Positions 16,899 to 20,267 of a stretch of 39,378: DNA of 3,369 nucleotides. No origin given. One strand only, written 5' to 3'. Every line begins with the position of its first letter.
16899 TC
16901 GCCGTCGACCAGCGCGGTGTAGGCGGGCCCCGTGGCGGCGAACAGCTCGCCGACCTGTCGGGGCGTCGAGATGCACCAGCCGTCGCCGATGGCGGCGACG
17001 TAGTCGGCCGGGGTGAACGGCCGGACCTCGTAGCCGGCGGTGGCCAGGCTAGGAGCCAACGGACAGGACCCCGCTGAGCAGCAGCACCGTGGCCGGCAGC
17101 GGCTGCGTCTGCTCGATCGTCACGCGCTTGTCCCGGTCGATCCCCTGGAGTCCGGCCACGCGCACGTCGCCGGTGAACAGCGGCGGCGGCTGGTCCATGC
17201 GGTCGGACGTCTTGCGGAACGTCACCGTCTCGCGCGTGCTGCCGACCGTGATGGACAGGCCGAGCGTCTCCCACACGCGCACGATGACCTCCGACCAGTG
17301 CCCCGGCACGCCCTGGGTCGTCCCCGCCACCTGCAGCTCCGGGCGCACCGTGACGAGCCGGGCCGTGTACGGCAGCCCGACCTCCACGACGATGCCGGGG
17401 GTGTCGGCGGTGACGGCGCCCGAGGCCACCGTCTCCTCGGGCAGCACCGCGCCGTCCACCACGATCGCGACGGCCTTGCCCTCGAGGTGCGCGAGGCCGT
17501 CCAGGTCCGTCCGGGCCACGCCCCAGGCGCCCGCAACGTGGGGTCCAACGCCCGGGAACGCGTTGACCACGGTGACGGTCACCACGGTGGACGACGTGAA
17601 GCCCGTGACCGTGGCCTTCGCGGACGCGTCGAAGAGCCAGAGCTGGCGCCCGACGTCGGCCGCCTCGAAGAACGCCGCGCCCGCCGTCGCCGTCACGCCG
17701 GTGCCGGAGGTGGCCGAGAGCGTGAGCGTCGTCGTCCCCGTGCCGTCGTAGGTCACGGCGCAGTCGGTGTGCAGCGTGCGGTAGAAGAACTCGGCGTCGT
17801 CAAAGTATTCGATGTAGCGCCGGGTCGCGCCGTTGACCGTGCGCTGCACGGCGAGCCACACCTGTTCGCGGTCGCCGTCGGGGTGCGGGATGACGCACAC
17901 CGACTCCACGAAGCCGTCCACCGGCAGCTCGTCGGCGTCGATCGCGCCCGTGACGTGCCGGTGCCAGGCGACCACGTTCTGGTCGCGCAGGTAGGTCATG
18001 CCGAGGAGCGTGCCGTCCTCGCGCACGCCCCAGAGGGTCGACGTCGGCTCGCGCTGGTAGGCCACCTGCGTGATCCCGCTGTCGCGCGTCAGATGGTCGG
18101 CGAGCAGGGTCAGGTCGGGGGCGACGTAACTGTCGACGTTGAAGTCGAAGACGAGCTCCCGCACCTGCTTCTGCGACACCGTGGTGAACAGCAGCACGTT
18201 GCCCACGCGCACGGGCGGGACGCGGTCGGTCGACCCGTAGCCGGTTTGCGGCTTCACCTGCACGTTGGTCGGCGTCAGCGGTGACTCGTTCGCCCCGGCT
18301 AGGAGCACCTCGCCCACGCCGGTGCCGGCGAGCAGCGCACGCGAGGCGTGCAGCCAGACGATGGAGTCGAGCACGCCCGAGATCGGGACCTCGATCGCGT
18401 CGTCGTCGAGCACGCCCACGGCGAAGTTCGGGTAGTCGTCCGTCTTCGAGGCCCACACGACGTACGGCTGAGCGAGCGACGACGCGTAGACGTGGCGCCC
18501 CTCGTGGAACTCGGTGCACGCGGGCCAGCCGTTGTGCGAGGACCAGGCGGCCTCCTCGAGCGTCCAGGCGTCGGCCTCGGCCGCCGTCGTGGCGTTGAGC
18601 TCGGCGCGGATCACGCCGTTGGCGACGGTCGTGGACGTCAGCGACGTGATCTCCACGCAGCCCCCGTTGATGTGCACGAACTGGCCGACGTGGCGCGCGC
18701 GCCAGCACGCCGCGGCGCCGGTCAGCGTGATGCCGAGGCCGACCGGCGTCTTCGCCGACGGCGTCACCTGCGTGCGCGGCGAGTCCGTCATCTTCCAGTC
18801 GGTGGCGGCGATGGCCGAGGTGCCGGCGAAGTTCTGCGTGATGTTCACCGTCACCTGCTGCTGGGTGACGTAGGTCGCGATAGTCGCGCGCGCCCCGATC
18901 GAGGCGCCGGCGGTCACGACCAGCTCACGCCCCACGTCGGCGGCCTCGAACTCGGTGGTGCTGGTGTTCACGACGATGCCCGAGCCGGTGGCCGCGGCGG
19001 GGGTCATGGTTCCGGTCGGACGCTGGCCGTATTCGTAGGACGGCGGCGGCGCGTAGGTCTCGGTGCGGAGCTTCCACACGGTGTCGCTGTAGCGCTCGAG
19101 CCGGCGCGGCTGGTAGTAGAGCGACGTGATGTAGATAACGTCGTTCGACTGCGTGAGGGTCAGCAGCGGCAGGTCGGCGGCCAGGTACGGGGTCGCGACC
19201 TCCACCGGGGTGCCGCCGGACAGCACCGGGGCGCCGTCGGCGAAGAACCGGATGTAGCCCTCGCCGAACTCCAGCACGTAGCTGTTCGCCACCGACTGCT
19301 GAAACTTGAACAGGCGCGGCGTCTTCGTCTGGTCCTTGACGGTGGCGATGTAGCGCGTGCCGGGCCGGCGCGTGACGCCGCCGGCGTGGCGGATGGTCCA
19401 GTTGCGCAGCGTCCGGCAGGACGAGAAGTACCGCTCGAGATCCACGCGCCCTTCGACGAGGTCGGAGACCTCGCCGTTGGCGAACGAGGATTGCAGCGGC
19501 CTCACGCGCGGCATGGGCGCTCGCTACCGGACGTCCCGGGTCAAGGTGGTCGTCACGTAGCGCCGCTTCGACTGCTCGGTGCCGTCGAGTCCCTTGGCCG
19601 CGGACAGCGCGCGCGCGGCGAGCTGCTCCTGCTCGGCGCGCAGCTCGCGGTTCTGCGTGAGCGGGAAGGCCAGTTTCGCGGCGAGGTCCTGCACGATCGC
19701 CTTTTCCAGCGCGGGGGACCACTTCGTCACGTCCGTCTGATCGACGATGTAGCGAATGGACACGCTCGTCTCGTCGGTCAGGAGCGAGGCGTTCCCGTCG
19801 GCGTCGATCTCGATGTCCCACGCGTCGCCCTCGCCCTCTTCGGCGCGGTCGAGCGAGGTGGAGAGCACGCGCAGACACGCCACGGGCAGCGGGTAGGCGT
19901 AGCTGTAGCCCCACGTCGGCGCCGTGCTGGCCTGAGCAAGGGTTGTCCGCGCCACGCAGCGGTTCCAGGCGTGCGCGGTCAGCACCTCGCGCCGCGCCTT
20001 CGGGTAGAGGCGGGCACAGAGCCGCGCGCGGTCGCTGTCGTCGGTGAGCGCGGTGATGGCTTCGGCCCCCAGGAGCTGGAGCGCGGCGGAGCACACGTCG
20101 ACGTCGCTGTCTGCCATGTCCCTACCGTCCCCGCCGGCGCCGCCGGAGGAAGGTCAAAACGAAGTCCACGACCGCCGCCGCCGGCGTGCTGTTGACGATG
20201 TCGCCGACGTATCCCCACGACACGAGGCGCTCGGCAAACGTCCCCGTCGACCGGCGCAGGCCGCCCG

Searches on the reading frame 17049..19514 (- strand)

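Call 39: search_protein_families(library=phrogs, proteins=[window:17049-19514:-], max_evalue=0.01)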
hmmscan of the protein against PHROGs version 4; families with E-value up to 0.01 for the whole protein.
window:17049-19514:- (821 aa): 5 families
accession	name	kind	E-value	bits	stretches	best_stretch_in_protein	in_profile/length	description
phrog_376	-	tail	4.5e-189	631.3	1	1-820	1-710/712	tail protein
phrog_15566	-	tail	1.3e-93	315.4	1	289-813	8-543/552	tail protein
phrog_20269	-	unknown function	1.7e-40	140.2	1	7-365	6-336/374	-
phrog_30010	-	unknown function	3.8e-34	119.3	1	448-712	188-462/517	-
phrog_457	-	tail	4.6e-12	46.3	2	353-476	372-502/793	tail protein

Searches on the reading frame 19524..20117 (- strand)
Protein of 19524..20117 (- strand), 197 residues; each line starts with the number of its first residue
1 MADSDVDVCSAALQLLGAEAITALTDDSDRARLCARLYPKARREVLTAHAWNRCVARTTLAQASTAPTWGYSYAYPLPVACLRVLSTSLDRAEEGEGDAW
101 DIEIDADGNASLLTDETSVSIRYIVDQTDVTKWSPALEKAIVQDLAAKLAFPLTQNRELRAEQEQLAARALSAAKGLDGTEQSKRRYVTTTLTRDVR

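Call 39: search_protein_families(library=phrogs, proteins=[window:19524-20117:-], max_evalue=0.01)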
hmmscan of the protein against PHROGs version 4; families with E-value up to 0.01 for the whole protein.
window:19524-20117:- (197 aa): 2 families
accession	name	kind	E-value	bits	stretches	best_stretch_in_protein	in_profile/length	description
phrog_394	-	tail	6.7e-43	147.4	1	4-192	3-184/190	tail protein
phrog_9239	-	tail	6e-18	65.6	1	5-193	4-185/741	tail tubular protein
